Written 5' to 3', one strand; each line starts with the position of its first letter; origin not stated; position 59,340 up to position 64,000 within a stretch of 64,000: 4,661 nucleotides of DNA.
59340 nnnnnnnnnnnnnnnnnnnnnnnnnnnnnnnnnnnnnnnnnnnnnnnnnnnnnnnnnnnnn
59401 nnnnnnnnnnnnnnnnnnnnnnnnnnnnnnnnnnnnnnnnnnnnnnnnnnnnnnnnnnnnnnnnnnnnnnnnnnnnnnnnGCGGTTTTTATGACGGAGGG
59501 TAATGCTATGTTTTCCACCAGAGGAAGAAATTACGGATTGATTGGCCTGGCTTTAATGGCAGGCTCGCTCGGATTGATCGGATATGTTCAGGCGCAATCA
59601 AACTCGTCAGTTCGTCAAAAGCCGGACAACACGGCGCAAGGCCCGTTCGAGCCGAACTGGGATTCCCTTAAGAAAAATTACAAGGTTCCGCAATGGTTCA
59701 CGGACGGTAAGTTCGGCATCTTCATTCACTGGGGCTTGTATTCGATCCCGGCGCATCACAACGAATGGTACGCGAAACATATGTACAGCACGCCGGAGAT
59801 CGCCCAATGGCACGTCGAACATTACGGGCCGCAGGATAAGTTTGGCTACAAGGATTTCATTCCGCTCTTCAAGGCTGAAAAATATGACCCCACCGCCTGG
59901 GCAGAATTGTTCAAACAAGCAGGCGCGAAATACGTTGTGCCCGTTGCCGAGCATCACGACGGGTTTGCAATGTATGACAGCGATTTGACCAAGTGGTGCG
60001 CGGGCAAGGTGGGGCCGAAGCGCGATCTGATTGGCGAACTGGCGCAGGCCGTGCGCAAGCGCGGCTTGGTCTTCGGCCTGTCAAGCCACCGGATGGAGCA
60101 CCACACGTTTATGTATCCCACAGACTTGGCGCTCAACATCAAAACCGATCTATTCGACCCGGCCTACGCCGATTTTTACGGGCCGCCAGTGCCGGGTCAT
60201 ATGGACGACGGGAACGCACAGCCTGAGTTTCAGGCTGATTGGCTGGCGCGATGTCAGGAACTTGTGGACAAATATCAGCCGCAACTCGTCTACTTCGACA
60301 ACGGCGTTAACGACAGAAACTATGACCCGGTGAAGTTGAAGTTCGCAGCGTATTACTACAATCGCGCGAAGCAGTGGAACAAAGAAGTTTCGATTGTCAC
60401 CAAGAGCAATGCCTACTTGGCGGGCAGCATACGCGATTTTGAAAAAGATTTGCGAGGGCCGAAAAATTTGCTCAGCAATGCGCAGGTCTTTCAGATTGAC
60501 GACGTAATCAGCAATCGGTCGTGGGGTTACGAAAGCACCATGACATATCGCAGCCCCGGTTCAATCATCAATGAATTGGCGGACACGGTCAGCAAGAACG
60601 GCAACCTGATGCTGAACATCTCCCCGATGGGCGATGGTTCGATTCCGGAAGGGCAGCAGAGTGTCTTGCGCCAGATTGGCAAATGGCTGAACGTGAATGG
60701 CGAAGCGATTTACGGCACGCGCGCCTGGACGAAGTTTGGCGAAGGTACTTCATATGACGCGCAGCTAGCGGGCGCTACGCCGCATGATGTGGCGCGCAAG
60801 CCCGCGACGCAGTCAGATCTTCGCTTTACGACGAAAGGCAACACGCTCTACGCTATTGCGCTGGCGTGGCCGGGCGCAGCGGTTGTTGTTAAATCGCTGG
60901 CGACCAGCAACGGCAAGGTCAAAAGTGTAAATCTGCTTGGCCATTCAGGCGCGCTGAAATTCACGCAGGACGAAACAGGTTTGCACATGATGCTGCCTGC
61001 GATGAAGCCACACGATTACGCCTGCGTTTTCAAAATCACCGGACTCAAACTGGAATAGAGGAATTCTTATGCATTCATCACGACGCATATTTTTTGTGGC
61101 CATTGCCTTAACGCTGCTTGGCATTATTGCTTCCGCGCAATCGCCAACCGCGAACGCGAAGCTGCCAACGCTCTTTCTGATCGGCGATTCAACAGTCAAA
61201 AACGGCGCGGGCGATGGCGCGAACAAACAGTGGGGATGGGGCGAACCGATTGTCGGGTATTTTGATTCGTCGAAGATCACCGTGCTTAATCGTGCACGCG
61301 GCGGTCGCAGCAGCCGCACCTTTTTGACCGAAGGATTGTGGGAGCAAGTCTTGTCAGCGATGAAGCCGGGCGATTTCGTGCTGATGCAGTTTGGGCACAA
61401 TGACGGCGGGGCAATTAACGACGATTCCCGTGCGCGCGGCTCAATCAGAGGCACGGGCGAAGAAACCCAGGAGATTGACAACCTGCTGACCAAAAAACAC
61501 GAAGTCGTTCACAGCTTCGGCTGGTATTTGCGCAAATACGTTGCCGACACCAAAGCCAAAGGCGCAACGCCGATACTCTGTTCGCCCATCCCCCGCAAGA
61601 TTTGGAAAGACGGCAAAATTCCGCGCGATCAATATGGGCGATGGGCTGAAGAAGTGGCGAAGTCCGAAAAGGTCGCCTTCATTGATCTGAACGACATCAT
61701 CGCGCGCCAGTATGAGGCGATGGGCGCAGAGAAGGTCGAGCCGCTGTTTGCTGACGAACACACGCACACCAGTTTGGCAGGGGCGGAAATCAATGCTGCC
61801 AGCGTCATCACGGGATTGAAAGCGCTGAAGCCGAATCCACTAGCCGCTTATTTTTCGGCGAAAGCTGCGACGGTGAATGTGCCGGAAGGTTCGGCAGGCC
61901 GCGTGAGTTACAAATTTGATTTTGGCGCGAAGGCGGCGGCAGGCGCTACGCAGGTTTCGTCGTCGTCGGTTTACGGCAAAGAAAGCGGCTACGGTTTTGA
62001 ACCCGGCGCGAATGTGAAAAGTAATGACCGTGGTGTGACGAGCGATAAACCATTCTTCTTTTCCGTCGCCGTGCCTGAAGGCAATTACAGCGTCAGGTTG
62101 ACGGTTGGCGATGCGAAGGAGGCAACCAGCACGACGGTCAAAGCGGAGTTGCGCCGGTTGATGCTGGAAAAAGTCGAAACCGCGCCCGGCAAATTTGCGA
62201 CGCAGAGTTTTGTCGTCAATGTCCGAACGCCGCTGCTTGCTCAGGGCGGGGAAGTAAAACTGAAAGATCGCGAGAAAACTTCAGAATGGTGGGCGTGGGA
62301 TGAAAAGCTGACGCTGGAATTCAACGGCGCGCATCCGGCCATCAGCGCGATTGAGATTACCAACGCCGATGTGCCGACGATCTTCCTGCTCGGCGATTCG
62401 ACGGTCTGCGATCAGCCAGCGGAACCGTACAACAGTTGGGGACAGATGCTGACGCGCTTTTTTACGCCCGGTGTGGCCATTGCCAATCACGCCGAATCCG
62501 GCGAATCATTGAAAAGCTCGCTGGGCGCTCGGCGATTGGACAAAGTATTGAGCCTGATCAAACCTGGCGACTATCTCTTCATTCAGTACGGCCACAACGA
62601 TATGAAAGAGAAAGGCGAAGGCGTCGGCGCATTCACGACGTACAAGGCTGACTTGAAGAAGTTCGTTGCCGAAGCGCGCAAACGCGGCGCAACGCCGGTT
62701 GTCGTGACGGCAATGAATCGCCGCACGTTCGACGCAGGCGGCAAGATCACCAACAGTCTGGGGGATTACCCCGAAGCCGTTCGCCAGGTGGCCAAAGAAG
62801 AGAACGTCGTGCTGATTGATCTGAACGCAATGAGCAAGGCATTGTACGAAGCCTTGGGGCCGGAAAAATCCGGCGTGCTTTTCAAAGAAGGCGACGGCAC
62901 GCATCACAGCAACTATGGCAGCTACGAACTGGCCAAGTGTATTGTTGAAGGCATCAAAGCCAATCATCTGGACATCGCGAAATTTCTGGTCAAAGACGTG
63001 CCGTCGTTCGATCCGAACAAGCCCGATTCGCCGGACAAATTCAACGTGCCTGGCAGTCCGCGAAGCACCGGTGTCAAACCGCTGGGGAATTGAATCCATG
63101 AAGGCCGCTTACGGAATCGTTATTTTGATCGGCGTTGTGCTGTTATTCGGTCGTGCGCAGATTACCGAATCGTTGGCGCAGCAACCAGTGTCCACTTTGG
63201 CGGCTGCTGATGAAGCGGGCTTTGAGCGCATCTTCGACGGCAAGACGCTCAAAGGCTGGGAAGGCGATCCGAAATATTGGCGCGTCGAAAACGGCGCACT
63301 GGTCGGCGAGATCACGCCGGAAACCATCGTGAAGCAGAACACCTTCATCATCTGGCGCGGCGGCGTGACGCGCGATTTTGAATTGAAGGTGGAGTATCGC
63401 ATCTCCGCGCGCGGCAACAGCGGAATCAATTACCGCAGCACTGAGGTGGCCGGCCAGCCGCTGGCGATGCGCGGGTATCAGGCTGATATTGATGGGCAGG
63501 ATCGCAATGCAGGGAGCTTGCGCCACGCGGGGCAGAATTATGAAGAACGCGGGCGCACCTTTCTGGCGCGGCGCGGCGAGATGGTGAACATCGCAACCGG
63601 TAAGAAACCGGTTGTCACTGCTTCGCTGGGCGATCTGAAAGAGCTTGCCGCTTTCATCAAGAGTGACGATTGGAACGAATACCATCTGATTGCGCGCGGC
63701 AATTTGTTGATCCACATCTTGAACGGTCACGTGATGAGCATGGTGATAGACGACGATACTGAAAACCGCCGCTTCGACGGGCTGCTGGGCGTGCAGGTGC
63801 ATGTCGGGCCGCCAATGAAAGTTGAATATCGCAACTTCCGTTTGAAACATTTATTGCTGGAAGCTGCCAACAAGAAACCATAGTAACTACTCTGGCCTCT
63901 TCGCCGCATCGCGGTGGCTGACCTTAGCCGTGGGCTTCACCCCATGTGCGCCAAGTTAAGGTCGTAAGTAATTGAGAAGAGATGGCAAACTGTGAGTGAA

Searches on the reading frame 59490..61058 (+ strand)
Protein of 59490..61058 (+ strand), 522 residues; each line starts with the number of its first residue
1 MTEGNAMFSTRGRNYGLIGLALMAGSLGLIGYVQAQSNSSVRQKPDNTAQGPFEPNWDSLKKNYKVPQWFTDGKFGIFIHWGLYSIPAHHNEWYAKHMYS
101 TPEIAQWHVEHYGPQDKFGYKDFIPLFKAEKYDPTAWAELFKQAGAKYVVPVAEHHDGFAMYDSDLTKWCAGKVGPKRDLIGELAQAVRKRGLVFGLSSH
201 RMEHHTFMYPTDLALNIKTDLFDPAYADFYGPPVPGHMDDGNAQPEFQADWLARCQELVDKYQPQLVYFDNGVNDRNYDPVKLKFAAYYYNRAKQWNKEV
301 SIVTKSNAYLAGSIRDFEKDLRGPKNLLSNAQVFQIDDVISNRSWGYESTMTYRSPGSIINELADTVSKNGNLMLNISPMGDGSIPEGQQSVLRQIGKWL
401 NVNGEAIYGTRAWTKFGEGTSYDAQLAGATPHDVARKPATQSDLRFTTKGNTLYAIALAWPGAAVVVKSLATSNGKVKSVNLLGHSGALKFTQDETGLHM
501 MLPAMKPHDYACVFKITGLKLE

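Call 9: search_protein_families(library=pfam, proteins=[window:59490-61058:+], max_evalue=0.001)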
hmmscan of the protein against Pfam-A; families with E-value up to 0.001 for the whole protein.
window:59490-61058:+ (522 aa): 2 families
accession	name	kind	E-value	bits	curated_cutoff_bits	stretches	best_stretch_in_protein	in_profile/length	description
PF01120.23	Alpha_L_fucos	-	5.9e-101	338.8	25.2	1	46-405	7-345/345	Alpha-L-fucosidase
PF16757.11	Fucosidase_C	-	2.4e-11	44.5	25.6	1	439-517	4-88/88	Alpha-L-fucosidase C-terminal domain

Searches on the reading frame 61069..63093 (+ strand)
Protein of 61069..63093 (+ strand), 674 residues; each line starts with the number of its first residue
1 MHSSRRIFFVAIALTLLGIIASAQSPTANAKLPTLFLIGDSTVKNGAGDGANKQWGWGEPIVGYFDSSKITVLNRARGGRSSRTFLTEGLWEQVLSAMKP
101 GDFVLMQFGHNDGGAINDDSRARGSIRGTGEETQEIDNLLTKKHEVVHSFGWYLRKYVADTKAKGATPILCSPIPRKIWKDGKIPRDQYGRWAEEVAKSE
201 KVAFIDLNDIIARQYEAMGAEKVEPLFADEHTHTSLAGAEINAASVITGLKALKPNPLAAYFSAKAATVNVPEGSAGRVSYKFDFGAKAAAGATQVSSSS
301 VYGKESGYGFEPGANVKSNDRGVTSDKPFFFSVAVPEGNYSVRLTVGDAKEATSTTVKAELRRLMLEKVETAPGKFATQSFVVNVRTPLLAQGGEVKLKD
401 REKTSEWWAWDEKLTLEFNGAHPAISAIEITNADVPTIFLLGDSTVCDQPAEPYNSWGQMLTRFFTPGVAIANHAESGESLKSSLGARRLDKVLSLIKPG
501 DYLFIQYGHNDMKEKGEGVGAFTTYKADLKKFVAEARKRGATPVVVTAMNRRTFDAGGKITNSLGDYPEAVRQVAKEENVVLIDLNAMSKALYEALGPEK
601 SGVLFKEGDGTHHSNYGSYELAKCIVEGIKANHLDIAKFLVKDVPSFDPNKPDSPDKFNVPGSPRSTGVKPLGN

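Call 9: search_protein_families(library=pfam, proteins=[window:61069-63093:+], max_evalue=0.001)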
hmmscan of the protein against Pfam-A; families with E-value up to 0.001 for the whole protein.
window:61069-63093:+ (674 aa): 4 families
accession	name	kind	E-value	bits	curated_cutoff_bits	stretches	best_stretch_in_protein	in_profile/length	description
PF13472.12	Lipase_GDSL_2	-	5.1e-30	105.7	32.9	2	441-593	2-150/178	GDSL-like Lipase/Acylhydrolase family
PF00657.28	Lipase_GDSL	-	4.8e-21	76.3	23.6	2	438-625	1-208/208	GDSL-like Lipase/Acylhydrolase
PF21254.3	AGA-YXIM_GBD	-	1.9e-07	31.5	27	1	281-352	1-86/138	Beta-agarase/YXIM esterase-like, galactose-binding domain-like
PF04311.20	DUF459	-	0.00033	20.5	27.2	0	523-626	91-195/197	Protein of unknown function (DUF459)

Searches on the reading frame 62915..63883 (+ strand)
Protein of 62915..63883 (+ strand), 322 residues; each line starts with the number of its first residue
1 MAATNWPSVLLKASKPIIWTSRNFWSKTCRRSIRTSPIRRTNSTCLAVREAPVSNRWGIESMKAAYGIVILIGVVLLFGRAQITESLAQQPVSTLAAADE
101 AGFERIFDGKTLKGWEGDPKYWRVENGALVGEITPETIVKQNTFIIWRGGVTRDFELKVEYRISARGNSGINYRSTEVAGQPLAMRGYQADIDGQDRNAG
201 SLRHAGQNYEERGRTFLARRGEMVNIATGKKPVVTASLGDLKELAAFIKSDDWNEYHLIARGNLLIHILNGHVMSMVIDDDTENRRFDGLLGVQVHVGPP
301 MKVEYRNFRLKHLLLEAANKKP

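Call 7: search_protein_families(library=pfam, proteins=[window:62915-63883:+], max_evalue=0.001)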
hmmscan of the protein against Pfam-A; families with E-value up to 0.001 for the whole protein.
window:62915-63883:+ (322 aa): 1 family
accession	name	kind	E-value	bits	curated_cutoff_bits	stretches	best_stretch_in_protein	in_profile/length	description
PF06439.18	3keto-disac_hyd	-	6.9e-36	124.5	26.8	1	102-311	1-187/187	3-keto-disaccharide hydrolase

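Call 11: search_protein_families(library=ncbifam, proteins=[window:62915-63883:+], max_evalue=0.001)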
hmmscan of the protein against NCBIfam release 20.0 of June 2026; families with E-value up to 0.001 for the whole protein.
window:62915-63883:+ (322 aa): 0 families

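Call 26: search_solved_structures(query=window:63098-63883:+, max_evalue=0.1)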
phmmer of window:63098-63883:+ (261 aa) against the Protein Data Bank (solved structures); distinct sequences matched with E-value up to 0.1: 11.
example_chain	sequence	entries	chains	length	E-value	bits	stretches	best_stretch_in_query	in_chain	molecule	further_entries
4jqt_A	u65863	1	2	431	8.2e-09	38.2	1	42-137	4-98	putative glycosyl hydrolase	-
4hxc_A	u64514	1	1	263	5.9e-08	35.4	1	35-119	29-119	putative glycosyl hydrolase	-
3u1x_A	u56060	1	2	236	2.6e-07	33.3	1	40-116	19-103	putative glycosyl hydrolase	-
8rr2_A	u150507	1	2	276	1.1e-06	31.3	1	35-119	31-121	3-keto-disaccharide hydrolase domain-containing protein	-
3osd_A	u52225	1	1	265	1.1e-06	31.2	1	35-119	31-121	putative glycosyl hydrolase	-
8tda_A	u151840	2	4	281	1.3e-06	31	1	35-119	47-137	Probable secreted glycosyl hydrolase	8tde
9fbe_B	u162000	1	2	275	1.4e-06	30.9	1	35-119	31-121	Probable secreted glycosyl hydrolase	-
8v31_A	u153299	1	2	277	4.3e-06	29.3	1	37-119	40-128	Glycosyl hydrolase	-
3hbk_A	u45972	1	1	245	4.6e-06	29.2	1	40-126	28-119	putative glycosyl hydrolase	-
3h3l_A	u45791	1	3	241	1.5e-05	27.6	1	44-125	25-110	PUTATIVE SUGAR HYDROLASE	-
3nmb_A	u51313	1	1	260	1.9e-05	27.2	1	34-119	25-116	putative sugar hydrolase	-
